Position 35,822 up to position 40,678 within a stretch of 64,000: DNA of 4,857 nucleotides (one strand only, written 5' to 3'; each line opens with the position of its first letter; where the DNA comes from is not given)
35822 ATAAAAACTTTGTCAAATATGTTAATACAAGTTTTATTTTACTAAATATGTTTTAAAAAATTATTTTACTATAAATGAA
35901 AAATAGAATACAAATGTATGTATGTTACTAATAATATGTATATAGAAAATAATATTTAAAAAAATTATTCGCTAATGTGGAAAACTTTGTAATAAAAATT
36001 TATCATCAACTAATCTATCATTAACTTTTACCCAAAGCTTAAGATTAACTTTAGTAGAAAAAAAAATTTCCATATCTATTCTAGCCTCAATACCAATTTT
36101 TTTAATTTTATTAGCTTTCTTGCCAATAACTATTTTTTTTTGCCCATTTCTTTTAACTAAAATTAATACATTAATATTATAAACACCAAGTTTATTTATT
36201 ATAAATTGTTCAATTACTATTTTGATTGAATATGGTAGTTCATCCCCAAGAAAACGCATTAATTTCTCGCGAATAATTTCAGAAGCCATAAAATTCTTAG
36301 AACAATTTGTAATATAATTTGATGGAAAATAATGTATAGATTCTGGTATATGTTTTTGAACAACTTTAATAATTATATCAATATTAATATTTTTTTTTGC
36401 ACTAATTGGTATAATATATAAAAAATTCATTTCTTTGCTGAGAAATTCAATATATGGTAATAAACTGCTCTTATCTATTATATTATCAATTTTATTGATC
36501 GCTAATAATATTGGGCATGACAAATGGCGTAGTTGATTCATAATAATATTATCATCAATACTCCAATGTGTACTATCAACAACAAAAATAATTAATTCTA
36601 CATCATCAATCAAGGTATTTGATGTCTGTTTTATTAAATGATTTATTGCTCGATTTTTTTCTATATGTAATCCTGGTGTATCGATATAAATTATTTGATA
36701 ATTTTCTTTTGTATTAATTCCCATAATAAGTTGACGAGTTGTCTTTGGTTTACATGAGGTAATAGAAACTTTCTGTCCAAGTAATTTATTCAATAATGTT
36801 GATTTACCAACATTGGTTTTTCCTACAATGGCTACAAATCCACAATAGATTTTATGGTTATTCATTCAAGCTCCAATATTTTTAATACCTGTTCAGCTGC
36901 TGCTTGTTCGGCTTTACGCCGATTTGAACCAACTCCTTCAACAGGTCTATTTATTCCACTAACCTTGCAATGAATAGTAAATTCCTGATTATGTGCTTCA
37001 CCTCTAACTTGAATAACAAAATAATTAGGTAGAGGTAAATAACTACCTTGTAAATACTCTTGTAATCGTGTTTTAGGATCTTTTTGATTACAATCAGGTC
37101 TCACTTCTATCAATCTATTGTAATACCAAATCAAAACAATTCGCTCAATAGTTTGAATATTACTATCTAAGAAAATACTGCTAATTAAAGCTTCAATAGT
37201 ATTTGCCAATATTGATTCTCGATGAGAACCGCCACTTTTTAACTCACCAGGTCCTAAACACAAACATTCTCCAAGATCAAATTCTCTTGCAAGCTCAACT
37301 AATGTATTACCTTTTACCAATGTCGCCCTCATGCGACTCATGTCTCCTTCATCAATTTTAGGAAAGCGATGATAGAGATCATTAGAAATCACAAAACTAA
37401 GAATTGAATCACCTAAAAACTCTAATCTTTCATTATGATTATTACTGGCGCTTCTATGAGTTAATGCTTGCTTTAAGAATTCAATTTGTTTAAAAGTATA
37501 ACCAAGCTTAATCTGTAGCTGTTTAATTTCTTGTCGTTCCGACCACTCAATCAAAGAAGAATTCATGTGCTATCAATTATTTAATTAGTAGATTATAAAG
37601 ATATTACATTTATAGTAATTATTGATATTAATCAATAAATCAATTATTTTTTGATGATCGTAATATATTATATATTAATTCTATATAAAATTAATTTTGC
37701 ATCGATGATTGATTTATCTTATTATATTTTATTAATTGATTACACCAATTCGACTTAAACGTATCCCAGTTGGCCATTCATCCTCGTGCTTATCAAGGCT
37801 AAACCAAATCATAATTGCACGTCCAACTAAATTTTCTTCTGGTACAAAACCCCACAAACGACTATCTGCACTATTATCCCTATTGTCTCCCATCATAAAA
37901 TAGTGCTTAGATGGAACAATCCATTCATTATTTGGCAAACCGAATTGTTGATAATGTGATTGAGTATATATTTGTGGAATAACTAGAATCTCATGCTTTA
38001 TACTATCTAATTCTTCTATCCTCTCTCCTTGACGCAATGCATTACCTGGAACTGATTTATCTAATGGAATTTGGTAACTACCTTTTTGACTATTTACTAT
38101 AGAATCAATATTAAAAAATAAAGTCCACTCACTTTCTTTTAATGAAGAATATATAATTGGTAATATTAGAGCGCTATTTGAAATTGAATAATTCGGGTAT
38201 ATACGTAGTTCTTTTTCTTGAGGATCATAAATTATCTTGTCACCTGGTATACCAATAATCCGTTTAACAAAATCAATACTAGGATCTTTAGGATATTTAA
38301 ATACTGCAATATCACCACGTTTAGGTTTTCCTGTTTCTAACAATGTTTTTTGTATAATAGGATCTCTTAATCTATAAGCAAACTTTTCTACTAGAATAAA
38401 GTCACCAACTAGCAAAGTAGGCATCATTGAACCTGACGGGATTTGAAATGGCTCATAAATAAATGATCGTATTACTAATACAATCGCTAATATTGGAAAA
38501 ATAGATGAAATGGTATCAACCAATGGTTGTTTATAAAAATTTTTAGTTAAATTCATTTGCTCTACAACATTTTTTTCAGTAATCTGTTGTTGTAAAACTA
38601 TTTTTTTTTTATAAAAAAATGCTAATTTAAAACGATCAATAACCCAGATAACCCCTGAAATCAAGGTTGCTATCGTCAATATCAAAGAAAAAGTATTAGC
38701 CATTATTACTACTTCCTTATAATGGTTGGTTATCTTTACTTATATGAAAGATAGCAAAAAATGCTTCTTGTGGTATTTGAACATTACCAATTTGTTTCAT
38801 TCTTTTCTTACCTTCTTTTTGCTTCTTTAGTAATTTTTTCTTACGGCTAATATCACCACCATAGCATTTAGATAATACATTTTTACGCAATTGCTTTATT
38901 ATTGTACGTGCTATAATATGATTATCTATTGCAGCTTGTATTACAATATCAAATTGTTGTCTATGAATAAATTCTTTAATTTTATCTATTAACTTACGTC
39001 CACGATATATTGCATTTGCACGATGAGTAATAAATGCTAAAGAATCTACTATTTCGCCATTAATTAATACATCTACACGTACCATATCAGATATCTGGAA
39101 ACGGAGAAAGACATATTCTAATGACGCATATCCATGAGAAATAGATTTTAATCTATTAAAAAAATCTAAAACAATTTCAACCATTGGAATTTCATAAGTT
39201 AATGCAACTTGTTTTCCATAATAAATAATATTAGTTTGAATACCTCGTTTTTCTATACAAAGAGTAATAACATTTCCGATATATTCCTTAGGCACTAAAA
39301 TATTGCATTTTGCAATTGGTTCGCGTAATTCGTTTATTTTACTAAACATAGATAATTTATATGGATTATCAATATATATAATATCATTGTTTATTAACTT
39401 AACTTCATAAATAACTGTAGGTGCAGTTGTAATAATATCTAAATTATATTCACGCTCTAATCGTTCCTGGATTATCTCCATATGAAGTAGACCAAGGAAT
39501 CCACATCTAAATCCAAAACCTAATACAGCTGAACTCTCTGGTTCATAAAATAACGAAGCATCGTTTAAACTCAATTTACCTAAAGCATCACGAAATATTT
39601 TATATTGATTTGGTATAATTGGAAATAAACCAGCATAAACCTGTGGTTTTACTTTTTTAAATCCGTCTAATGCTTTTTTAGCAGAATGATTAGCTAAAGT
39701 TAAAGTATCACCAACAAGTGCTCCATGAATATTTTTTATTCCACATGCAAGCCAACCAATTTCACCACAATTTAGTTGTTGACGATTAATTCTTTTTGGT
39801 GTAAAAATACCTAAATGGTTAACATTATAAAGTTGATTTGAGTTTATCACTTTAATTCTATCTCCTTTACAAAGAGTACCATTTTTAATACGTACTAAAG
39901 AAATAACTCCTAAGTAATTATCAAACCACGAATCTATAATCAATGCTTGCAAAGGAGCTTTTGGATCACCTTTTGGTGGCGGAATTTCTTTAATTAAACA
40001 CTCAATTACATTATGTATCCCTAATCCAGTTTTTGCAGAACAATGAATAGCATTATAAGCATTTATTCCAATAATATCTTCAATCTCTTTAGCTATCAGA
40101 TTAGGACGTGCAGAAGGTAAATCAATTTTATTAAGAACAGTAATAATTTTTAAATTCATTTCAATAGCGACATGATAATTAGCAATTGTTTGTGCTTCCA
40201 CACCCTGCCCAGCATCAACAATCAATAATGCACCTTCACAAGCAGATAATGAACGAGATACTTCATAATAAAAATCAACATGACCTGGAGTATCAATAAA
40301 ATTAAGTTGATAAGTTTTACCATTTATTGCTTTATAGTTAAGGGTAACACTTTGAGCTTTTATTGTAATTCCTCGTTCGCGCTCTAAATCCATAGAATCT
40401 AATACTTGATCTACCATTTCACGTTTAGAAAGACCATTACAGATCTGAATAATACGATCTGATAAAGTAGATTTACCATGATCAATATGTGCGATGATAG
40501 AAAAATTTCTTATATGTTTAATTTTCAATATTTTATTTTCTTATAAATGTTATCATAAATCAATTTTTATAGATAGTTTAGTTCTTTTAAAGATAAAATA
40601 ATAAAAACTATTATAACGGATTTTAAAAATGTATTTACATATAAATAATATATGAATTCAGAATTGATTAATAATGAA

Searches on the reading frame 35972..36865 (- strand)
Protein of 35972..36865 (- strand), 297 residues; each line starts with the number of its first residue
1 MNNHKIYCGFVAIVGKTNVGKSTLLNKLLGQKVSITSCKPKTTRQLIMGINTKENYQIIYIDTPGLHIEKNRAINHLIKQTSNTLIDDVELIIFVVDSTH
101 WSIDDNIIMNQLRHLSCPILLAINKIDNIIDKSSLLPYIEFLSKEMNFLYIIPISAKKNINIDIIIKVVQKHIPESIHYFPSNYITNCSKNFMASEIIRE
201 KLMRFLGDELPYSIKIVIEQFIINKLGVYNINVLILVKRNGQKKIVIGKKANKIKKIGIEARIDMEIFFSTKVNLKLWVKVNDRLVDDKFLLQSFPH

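Call 93: search_protein_families(library=ncbifam, proteins=[window:35972-36865:-], max_evalue=1e-10)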
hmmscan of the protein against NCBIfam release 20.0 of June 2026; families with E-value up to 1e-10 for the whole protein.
window:35972-36865:- (297 aa): 13 families
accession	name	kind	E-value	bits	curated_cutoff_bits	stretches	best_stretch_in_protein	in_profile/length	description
NF000908.1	PRK00089.1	equivalog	4.7e-96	321.5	237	1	7-294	2-288/291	GTPase Era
TIGR00436.1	era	equivalog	1.6e-93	313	116.25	1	9-280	1-270/270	GTPase Era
TIGR00231.1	small_GTP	domain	2.7e-33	115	42.5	1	7-170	2-163/164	GTP-binding protein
TIGR03594.1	GTPase_EngA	equivalog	1.2e-32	113.5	306.7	1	11-176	3-163/432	ribosome biogenesis GTPase Der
TIGR00450.1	mnmE_trmE_thdF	equivalog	7.6e-20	71.4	252.6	1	11-205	212-398/446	tRNA uridine-5-carboxymethylaminomethyl(34) synthesis GTPase MnmE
TIGR03918.1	GTP_HydF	equivalog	4.4e-19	68.6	325.55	1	11-176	10-170/392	[FeFe] hydrogenase H-cluster maturation GTPase HydF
NF003661.0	PRK05291.1-3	equivalog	3.8e-18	66.1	380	1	11-188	219-386/448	tRNA uridine-5-carboxymethylaminomethyl(34) synthesis GTPase MnmE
NF007071.0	PRK09518.1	equivalog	1.5e-17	63.4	953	1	7-158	270-416/706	bifunctional cytidylate kinase/GTPase Der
NF002828.0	PRK03003.1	equivalog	5.1e-17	61.6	631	1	9-132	41-164/477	ribosome biogenesis GTPase Der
TIGR03598.1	GTPase_YsxC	equivalog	1.6e-13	50.8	124.45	1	11-168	21-184/186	ribosome biogenesis GTP-binding protein YihA/YsxC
TIGR03156.1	GTP_HflX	equivalog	2.8e-12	46.2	216.75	1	10-172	191-350/351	GTPase HflX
TIGR03596.1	GTPase_YlqF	equivalog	3.1e-11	43.2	208.2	0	11-70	121-177/276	ribosome biogenesis GTPase YlqF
TIGR00437.1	feoB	equivalog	3.9e-11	42.4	315.65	1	15-200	1-171/594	ferrous iron transport protein B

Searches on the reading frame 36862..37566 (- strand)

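Call 93: search_protein_families(library=ncbifam, proteins=[window:36862-37566:-], max_evalue=1e-10)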
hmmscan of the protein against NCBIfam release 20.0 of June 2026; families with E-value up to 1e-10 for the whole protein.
window:36862-37566:- (234 aa): 1 family
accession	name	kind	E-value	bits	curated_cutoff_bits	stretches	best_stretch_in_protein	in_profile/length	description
TIGR02191.1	RNaseIII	equivalog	4.3e-68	229.1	166.25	1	18-229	2-217/219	ribonuclease III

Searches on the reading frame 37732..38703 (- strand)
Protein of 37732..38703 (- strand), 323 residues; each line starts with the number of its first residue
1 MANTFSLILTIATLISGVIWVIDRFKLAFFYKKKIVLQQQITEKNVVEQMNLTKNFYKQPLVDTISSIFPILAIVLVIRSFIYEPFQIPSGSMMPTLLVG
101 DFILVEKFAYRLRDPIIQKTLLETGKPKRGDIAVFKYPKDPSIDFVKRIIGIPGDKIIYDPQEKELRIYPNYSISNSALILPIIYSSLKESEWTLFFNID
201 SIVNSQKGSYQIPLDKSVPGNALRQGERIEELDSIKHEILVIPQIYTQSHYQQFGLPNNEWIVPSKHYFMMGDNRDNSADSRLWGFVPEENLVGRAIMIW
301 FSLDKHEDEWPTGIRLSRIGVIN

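Call 93: search_protein_families(library=ncbifam, proteins=[window:37732-38703:-], max_evalue=1e-10)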
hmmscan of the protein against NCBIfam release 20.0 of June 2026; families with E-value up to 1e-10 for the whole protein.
window:37732-38703:- (323 aa): 2 families
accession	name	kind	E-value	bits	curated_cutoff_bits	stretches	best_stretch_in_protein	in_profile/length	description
NF008114.0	PRK10861.1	equivalog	3.4e-138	460.3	277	1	1-322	1-323/324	signal peptidase I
TIGR02227.1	sigpep_I_bact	equivalog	1.7e-43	148.3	47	1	65-303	2-161/162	signal peptidase I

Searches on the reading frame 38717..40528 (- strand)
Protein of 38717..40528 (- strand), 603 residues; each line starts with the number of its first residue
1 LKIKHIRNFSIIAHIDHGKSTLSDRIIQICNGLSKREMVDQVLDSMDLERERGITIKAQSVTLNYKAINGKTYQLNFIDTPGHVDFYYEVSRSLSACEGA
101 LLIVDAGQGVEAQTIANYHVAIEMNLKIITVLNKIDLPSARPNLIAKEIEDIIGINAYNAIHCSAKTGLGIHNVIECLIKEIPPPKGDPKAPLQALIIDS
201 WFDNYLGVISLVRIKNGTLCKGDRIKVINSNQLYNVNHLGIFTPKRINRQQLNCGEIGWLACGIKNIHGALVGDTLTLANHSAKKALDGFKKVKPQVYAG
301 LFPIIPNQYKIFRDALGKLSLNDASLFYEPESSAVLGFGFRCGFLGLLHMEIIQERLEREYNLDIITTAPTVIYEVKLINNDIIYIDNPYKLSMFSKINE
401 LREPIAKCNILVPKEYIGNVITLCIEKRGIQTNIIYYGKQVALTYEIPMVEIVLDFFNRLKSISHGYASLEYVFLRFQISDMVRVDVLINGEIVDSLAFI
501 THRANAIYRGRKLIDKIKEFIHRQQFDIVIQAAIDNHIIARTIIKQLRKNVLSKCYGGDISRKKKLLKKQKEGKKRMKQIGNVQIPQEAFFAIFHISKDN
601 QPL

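Call 94: search_protein_families(library=ncbifam, proteins=[window:38717-40528:-], max_evalue=1e-10)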
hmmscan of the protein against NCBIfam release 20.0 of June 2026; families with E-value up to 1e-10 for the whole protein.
window:38717-40528:- (603 aa): 29 families (the best 25 are shown)
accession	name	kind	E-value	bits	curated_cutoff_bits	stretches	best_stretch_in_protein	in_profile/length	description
TIGR01393.1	lepA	equivalog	1e-277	922.3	533.9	1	4-595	1-593/595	translation elongation factor 4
TIGR01394.1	TypA_BipA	equivalog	9.5e-61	205.7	757.3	1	6-289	1-295/594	translational GTPase TypA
NF012153.1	tet_protect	equivalog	2.9e-50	171.1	775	2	8-152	2-144/614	tetracycline resistance ribosomal protection protein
TIGR00484.1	EF-G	equivalog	3e-49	167.8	659.4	1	1-158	5-160/691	elongation factor G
NF009381.0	PRK12740.1-5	subfamily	5.2e-46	157.3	583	2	2-180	5-180/692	elongation factor G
TIGR00490.1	aEF-2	equivalog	5.1e-45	153.8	738.45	2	2-149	15-162/720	elongation factor EF-2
NF007583.0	PRK10218.1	equivalog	7.4e-39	133.2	1260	1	3-240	2-252/607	ribosome-dependent GTPase TypA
NF033148.1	tet_protect_M_W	exception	4.1e-37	127.8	1100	1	6-151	3-146/639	TetM/TetW/TetO/TetS family tetracycline resistance ribosomal protection protein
NF001964.0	PRK00741.1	equivalog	2.7e-36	125.1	473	1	2-159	8-167/529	peptide chain release factor 3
NF009891.0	PRK13351.1-1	equivalog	4.5e-35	121.4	597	1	2-150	5-151/681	elongation factor G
NF012155.1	tet_protect_M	exception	1.1e-31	109.8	1420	1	6-137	3-132/639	tetracycline resistance ribosomal protection protein Tet(M)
TIGR00503.1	prfC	equivalog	6.8e-30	104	466.95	1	3-168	8-174/527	peptide chain release factor 3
NF000120.3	47473_otr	exception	3.9e-27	95.1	900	1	8-151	4-145/608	tetracycline resistance ribosomal protection protein Otr(A)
NF012154.0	tet_protect_Q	exception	6.1e-27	94.2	1425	1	6-137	3-132/638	tetracycline resistance ribosomal protection protein Tet(Q)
NF009377.1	PRK12740.1-1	equivalog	7.3e-26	90.8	890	1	4-156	11-161/700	elongation factor G-like protein EF-G2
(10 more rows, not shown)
